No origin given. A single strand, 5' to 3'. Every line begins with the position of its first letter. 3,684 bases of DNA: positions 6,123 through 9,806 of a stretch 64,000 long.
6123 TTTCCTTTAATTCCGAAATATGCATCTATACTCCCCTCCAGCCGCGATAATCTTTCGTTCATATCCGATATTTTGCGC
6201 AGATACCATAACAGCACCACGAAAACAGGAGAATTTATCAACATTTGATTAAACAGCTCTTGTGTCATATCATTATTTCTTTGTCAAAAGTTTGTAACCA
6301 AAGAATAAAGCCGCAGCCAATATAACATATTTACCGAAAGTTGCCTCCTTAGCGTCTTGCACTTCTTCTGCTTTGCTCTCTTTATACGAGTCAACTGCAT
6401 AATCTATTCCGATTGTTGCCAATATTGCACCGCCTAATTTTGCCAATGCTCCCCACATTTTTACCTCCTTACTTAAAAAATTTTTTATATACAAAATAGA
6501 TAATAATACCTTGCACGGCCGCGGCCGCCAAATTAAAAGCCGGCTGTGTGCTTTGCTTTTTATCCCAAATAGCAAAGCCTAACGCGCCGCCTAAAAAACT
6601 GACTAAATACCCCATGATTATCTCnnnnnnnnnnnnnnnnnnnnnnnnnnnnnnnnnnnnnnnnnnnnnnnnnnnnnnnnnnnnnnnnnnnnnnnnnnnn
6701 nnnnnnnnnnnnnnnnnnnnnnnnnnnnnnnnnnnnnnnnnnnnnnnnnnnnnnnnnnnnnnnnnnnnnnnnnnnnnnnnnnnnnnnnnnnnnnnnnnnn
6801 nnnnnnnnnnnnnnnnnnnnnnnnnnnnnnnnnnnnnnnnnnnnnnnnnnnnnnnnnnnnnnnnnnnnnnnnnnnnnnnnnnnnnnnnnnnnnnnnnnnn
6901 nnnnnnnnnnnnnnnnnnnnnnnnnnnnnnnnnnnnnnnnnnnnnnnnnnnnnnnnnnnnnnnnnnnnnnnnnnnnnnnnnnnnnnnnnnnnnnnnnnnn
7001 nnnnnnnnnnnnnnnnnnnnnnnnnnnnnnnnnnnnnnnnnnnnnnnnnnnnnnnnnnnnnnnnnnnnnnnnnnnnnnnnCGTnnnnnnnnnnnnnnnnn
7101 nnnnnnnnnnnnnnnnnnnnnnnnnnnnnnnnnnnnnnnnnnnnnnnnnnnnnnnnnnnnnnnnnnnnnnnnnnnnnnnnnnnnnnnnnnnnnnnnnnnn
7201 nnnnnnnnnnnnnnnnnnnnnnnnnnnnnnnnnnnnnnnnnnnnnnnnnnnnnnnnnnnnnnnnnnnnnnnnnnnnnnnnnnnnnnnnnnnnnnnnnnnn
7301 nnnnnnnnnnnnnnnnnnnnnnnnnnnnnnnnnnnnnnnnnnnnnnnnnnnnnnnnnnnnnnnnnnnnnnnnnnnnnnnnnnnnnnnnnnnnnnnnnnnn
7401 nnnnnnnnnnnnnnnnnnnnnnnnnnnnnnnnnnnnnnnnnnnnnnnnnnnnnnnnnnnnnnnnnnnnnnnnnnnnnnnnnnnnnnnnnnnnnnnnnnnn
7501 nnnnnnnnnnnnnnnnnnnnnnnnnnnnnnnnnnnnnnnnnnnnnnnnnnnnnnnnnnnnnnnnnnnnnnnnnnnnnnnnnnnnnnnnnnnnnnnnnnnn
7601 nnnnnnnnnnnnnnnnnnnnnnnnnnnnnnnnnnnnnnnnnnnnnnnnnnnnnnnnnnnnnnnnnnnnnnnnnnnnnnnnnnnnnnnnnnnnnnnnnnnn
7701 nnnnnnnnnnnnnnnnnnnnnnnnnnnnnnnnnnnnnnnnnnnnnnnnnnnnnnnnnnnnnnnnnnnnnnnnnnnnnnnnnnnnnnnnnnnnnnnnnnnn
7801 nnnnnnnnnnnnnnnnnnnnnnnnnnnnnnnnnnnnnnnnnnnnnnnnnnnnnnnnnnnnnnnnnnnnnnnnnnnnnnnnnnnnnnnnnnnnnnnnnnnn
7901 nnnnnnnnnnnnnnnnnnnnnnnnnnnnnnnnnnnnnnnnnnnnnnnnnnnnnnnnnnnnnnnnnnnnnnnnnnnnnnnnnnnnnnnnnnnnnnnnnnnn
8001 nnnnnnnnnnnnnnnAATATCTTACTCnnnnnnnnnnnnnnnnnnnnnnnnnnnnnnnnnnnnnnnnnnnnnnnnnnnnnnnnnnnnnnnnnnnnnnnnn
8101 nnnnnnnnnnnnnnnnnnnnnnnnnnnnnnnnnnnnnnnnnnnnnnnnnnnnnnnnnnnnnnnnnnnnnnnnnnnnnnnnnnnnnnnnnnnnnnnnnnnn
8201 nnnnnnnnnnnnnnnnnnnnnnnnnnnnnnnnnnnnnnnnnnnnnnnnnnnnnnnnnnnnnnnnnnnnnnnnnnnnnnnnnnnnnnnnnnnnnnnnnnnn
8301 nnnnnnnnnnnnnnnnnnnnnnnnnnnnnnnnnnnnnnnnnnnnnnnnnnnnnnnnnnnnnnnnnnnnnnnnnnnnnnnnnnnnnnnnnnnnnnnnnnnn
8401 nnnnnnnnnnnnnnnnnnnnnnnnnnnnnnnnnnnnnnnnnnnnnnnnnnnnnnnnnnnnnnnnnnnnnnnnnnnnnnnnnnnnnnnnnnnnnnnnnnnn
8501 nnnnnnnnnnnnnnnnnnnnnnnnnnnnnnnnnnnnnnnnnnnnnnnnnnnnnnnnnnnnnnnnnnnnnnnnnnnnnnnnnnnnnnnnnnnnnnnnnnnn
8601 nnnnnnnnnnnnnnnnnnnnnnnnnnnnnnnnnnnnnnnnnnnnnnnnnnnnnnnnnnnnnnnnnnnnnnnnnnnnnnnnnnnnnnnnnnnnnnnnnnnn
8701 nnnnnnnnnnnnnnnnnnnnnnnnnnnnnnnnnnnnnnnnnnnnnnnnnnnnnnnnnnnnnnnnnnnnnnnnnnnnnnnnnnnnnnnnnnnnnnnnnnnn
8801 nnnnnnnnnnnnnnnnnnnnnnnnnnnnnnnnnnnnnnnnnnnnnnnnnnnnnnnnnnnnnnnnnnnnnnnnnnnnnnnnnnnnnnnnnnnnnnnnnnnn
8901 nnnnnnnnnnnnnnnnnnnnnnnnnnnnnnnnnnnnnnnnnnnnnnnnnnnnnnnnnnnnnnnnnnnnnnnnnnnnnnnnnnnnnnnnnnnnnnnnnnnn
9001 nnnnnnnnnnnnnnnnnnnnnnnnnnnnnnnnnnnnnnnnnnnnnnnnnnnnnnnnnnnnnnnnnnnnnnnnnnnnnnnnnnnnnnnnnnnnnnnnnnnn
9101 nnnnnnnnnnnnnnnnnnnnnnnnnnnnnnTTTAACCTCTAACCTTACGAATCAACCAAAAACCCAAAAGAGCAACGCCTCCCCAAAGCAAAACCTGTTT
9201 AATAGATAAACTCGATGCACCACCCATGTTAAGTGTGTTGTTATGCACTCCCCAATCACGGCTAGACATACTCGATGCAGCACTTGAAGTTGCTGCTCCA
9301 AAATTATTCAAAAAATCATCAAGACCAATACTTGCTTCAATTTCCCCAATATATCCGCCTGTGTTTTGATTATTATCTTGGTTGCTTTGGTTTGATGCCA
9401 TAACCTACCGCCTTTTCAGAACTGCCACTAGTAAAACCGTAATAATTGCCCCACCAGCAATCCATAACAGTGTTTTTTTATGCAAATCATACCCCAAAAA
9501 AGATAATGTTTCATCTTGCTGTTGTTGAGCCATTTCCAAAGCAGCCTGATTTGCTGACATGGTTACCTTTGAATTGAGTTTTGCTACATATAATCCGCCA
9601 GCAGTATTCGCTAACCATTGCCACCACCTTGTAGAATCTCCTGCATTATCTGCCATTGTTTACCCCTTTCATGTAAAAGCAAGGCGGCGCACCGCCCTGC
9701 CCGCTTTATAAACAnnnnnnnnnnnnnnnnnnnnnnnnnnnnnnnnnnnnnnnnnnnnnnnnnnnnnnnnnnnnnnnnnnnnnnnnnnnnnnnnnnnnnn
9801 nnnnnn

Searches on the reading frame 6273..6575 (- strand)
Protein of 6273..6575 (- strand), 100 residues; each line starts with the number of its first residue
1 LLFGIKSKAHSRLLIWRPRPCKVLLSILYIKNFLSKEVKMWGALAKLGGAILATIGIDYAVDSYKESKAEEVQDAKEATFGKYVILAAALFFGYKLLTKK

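Call 48: search_protein_families(library=pfam, proteins=[window:6273-6575:-], max_evalue=1)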
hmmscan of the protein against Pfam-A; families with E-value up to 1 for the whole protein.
window:6273-6575:- (100 aa): 1 family
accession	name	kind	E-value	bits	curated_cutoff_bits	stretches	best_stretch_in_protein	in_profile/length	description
PF02659.21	Mntp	-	0.082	13.1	24.4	1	36-89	34-84/152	Putative manganese efflux pump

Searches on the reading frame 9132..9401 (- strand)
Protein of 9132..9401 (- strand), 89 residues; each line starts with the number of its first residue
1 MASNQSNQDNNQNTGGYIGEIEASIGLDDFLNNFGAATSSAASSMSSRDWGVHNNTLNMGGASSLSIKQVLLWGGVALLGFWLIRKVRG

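Call 48: search_protein_families(library=pfam, proteins=[window:9132-9401:-], max_evalue=1)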
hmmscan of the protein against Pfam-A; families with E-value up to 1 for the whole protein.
window:9132-9401:- (89 aa): 2 families
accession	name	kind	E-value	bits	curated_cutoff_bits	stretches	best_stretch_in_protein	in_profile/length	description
PF12750.12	Maff2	-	0.022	15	27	1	60-84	39-63/70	Maff2 family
PF14965.11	BRI3BP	-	0.023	14.7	27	1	57-84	62-89/179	Negative regulator of p53/TP53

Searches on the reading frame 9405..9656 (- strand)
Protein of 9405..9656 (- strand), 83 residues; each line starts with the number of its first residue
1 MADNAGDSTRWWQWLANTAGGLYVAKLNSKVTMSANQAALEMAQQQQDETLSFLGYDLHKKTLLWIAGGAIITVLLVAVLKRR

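Call 48: search_protein_families(library=pfam, proteins=[window:9405-9656:-], max_evalue=1)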
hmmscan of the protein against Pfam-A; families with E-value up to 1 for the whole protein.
window:9405-9656:- (83 aa): 2 families
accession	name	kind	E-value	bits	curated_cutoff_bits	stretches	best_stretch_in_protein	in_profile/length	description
PF09508.16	Lact_bio_phlase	-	0.14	11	26.6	1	3-61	100-157/434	Lacto-N-biose phosphorylase N-terminal TIM barrel domain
PF19333.4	FAXC_N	-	0.79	10.3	27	1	29-73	30-74/104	Failed axon connections homolog N-terminus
